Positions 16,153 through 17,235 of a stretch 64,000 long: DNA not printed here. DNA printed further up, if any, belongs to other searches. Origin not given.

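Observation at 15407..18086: Four-gene operon: MotA/ExbB-like channel + MotB-like/vWA anchor + Tae4-like amidase + lipoprotein, a candidate undescribed stator-driven system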

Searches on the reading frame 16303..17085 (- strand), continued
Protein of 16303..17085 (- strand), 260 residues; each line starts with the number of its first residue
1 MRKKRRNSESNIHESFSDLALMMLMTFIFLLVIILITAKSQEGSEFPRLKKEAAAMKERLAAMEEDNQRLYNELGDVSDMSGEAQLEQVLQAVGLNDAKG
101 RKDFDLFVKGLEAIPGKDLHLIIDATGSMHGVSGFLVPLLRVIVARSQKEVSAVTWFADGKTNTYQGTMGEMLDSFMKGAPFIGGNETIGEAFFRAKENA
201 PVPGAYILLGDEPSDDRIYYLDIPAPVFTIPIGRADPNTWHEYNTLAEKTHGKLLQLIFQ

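Call 49: find_homologous_proteins(query=P0269, max_evalue=0.001)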
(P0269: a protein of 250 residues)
Query P0269 (250 aa): 22 proteins with E <= 0.001 among 562 candidates.
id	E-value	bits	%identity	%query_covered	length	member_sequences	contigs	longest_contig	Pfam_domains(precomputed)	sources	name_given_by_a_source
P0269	3.2e-156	536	100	100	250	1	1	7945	-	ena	-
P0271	1.8e-64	236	47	100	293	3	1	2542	PF13519.13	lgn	-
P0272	5.5e-60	221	46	100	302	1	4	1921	-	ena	-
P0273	2.1e-56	209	44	100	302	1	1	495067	PF00092.35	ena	-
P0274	3.8e-55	205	43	100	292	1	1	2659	PF00092.35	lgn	-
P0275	5.7e-55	205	44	100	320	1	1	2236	-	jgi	jgi:cell division protein FtsL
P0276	1.2e-49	187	42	100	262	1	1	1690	PF00092.35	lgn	-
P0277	3.1e-47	179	40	100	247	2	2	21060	-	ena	-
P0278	1.3e-44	171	39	100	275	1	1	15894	-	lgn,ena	-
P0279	1.6e-41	161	40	100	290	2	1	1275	PF13519.13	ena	-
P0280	4.7e-41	159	38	100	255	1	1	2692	-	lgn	-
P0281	3.5e-39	153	44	85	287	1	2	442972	PF13519.13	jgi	jgi:hypothetical protein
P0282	4.6e-38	149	36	100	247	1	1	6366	-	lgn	-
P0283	1.1e-36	145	41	84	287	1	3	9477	-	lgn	-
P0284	3.5e-33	133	35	100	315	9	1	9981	-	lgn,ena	-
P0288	1.8e-21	95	29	98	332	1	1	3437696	PF00092.35,PF13519.13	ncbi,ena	-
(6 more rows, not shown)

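Call 50: find_encoding_contigs(protein=P0288, flank=6000, max_places=1)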
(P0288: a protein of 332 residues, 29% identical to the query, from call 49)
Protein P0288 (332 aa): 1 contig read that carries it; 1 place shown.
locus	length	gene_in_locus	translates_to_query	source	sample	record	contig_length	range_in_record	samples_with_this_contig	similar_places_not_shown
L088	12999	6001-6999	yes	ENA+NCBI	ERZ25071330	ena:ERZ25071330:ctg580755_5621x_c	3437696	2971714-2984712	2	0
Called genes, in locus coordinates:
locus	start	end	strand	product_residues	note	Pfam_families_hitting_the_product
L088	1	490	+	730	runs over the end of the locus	PF08706:D5_N, PF19263:DUF5906 (weak), PF03288:Pox_D5 (weak)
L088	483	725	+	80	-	-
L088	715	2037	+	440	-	PF02195:ParB_N, PF01555:N6_N4_Mtase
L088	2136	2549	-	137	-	PF02661:Fic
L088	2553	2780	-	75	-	-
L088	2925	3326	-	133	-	PF05066:HARE-HTH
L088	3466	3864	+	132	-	-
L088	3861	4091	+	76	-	-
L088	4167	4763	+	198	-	PF00589:Phage_integrase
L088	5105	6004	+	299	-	-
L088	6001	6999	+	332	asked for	PF13519:VWA_2 (faint), PF00092:VWA (faint)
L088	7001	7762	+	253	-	-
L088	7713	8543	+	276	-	-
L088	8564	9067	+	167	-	-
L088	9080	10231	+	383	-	-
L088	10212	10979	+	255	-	-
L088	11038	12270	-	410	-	PF13565:HTH_32 (faint), PF01527:HTH_Tnp_1 (faint), PF00665:rve, PF13683:rve_3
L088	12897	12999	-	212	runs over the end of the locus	-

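Call 51: find_encoding_contigs(protein=P0273, flank=6000, max_places=1)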
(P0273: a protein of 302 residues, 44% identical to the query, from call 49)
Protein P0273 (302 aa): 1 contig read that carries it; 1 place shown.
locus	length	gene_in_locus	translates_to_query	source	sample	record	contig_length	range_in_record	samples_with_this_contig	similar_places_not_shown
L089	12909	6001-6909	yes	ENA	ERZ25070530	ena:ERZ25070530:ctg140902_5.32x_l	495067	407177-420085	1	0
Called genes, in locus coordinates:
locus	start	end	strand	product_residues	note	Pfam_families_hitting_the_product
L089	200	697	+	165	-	-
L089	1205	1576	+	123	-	-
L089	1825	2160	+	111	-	-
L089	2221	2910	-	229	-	PF01797:Y1_Tnp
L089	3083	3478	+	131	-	-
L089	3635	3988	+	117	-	-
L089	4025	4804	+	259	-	-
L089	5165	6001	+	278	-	PF01618:MotA_ExbB (weak)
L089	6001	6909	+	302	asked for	PF00092:VWA (weak)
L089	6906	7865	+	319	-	-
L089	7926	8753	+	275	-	PF13488:Gly-zipper_Omp (weak)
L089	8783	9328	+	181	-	-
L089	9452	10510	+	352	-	-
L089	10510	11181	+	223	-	-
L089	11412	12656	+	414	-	PF02441:Flavoprotein, PF04127:DFP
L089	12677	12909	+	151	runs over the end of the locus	PF00692:dUTPase, PF22769:DCD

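Call 52: find_encoding_contigs(protein=P0281, flank=6000, max_places=1)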
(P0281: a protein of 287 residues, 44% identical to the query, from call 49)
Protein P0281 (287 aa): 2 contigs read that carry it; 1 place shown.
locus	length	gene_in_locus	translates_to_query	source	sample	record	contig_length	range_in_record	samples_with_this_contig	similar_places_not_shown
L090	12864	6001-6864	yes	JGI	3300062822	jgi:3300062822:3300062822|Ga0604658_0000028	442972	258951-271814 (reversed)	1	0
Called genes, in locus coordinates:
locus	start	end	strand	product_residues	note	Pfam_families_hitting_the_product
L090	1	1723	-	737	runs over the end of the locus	PF19335:HMBD, PF00122:E1-E2_ATPase, PF00702:Hydrolase, PF08282:Hydrolase_3 (faint)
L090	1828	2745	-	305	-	PF12833:HTH_18 (weak), PF00165:HTH_AraC, PF12833:HTH_18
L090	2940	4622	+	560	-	PF07519:Tannase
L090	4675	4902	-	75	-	-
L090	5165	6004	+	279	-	-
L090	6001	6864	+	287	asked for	PF13519:VWA_2 (weak)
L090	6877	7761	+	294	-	-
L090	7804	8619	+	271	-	-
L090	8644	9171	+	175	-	-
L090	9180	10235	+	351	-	PF14559:TPR_19 (weak)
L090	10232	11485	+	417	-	PF15538:Ntox46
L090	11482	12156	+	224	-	-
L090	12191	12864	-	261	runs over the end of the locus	PF02463:SMC_N (weak), PF00005:ABC_tran, PF13304:AAA_21 (weak)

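Call 59: search_protein_families(library=padloc, proteins=[L090:5165-6001:+, L090:6001-6861:+, L090:6877-7758:+, L090:7804-8616:+, L090:8644-9168:+, L090:9180-10232:+, L090:10232-11482:+, L090:11482-12153:+], max_evalue=0.01)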
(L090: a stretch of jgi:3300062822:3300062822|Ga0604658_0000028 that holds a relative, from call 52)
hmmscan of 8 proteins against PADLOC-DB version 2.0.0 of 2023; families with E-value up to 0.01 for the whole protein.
L090:5165-6001:+ (279 aa): 1 family
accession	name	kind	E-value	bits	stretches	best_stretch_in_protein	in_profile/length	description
PDLC00602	ZorA1|ZorA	-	0.0033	14.3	1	147-238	122-198/648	MotA/ExbB/TolQ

L090:6001-6861:+ (287 aa): 4 families
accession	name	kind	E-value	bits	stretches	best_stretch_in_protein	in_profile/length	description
PDLC00608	ZorB1|ZorB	-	5.9e-05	20.5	1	9-75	14-74/243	MotB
PDLC00609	ZorB1|ZorB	-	0.00038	18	1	7-69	13-77/232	MotB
PDLC00641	ZorB2|ZorB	-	0.00052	17.7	1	7-69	11-75/238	MotB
PDLC00610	ZorB1|ZorB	-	0.00076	17.1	1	9-65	13-70/254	MotB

L090:6877-7758:+ (294 aa): 0 families

L090:7804-8616:+ (271 aa): 2 families
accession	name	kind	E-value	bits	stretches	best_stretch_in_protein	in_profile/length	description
PDLC00550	JetC2|JetC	-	0.00016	17.6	1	113-253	347-487/1355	DUF3584 domain; MukB-like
PDLC03863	LmuB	-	0.0039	13.9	1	138-246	223-438/610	-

L090:8644-9168:+ (175 aa): 1 family
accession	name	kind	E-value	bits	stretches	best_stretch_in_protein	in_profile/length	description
PDLC00584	JetC3|JetC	-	0.0054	12.2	1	32-154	791-909/1494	DUF3584 domain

L090:9180-10232:+ (351 aa): 1 family
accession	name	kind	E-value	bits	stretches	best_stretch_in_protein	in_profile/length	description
PDLC04481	PDC-M16B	-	0.00033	17.5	1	86-138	167-221/471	-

L090:10232-11482:+ (417 aa): 0 families

L090:11482-12153:+ (224 aa): 0 families

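Call 70: search_protein_families(library=pfam, proteins=[P0267, P0268, P0259, P0245, L090:6877-7758:+, L090:7804-8616:+, L090:8644-9168:+, L090:9180-10232:+, L090:10232-11482:+, L090:11482-12153:+], max_evalue=0.01)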
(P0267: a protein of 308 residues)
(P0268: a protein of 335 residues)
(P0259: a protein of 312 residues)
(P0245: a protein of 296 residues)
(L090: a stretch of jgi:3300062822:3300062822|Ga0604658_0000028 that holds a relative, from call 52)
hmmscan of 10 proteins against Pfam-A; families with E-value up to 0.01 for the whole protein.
P0267 (308 aa): 1 family
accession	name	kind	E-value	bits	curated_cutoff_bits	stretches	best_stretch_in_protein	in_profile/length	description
PF01476.26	LysM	-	0.00048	20.5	20.9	0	23-40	1-18/43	LysM domain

P0268 (335 aa): 1 family
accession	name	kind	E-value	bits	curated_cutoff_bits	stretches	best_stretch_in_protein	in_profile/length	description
PF01476.26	LysM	-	8.8e-05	22.8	20.9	1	97-125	1-28/43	LysM domain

P0259 (312 aa): 0 families

P0245 (296 aa): 1 family
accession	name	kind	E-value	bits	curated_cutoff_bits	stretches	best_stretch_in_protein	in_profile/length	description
PF17107.11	SesA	-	0.0019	18.8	26.3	1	38-112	30-103/122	N-terminal domain on NACHT_NTPase and P-loop NTPases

L090:6877-7758:+ (294 aa): 0 families

L090:7804-8616:+ (271 aa): 4 families
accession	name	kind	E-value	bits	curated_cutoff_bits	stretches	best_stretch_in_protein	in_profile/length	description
PF05433.20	Rick_17kDa_Anti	-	0.00014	22.1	24.2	1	74-112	3-42/43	Glycine zipper 2TM domain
PF13441.11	Gly-zipper_YMGG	-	0.0025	17.9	28.9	1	73-110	6-44/45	YMGG-like Gly-zipper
PF24319.2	DUF7491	-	0.0038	17.9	30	1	121-199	7-85/90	Coiled-coil region of unknown function (DUF7491)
PF13863.11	DUF4200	-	0.0078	17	29.7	1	129-208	21-97/119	Domain of unknown function (DUF4200)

L090:8644-9168:+ (175 aa): 2 families
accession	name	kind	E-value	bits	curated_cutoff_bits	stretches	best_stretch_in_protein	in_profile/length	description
PF19220.6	Rod_CreS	-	0.0018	17.8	100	1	47-167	26-146/359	Crescentin, rod domain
PF06818.20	Fez1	-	0.0048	17.8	34.4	1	46-164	43-154/199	Fez1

L090:9180-10232:+ (351 aa): 4 families
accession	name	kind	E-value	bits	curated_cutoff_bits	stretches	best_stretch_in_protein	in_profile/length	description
PF14559.12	TPR_19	-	1.1e-05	26.1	25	1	80-137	6-64/68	Tetratricopeptide repeat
PF08238.18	Sel1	-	5.7e-05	24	30.7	1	132-166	2-35/36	Sel1 repeat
PF14561.12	TPR_20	-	5.9e-05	23.8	25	1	83-131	6-54/90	Tetratricopeptide repeat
PF13431.12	TPR_17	-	0.0042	17.7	24.4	1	88-118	2-32/34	Tetratricopeptide repeat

L090:10232-11482:+ (417 aa): 1 family
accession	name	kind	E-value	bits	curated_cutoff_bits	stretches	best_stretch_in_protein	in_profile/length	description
PF15538.12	Ntox46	-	2.2e-15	57.4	25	1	277-404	29-151/157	Bacterial toxin 46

L090:11482-12153:+ (224 aa): 0 families

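Call 79: search_protein_families(library=pfam, proteins=[L086:4574-5206:+, L086:5199-5495:+, L088:10212-10976:+, L089:10510-11178:+, L088:7001-7759:+, L089:6906-7862:+, L088:9080-10228:+, L089:9452-10507:+, L088:5105-6001:+, L088:6001-6996:+], max_evalue=0.01)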
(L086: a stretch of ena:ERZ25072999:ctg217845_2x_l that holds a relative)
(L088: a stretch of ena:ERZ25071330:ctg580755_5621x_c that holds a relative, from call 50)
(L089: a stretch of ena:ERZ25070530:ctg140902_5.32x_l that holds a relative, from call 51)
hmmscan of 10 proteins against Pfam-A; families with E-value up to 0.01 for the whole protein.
L086:4574-5206:+ (211 aa): 1 family
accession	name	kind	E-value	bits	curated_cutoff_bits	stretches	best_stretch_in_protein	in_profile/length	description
PF11429.13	Colicin_D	-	2.9e-07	31.2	25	1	117-201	2-81/84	Colicin D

L086:5199-5495:+ (99 aa): 2 families
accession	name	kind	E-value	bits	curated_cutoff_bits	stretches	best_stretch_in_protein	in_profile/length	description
PF09204.15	Colicin_immun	-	0.0028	18.7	22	1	14-83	6-74/88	Bacterial self-protective colicin-like immunity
PF11248.13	DUF3046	-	0.0058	17.4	25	0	66-94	24-52/62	Protein of unknown function (DUF3046)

L088:10212-10976:+ (255 aa): 0 families

L089:10510-11178:+ (223 aa): 0 families

L088:7001-7759:+ (253 aa): 0 families

L089:6906-7862:+ (319 aa): 0 families

L088:9080-10228:+ (383 aa): 0 families

L089:9452-10507:+ (352 aa): 0 families

L088:5105-6001:+ (299 aa): 1 family
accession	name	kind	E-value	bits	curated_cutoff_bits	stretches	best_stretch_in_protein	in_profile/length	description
PF01618.21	MotA_ExbB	-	8.4e-05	22.8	22.9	1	148-234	39-111/127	MotA/TolQ/ExbB proton channel family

L088:6001-6996:+ (332 aa): 5 families
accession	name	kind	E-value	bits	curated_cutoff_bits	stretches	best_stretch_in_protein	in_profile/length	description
PF13519.12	VWA_2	-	2.9e-06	28.3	27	0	122-167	2-49/107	von Willebrand factor type A domain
PF00092.34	VWA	-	2.5e-05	25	23.8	1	121-309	2-160/174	von Willebrand factor type A domain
PF00362.24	Integrin_beta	-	0.0018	18.4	24.8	1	117-160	4-47/248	Integrin beta chain VWA domain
PF02465.23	FliD_N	-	0.0032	18.5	24.8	1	73-115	10-52/97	Flagellar hook-associated protein 2 N-terminus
PF01923.23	Cob_adeno_trans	-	0.0084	16.6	24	0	63-147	53-132/171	Cobalamin adenosyltransferase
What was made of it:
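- A distant sister family of the motor is linked to toxins (calls 50-52, 70, 79).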

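Call 83: search_dna_similar(query=window:16303-17085:-, collection=plasmids, mode=protein, max_evalue=0.001, max_rows=10)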
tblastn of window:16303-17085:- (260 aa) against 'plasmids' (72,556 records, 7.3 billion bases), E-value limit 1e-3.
No match.

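Call 84: search_dna_similar(query=window:16303-17085:-, collection=phages, mode=protein, max_evalue=0.001, max_rows=10)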
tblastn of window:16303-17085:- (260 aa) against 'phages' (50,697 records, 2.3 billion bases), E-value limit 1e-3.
No match.
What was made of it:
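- g2 is absent from the plasmid and phage collections (calls 83, 84).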
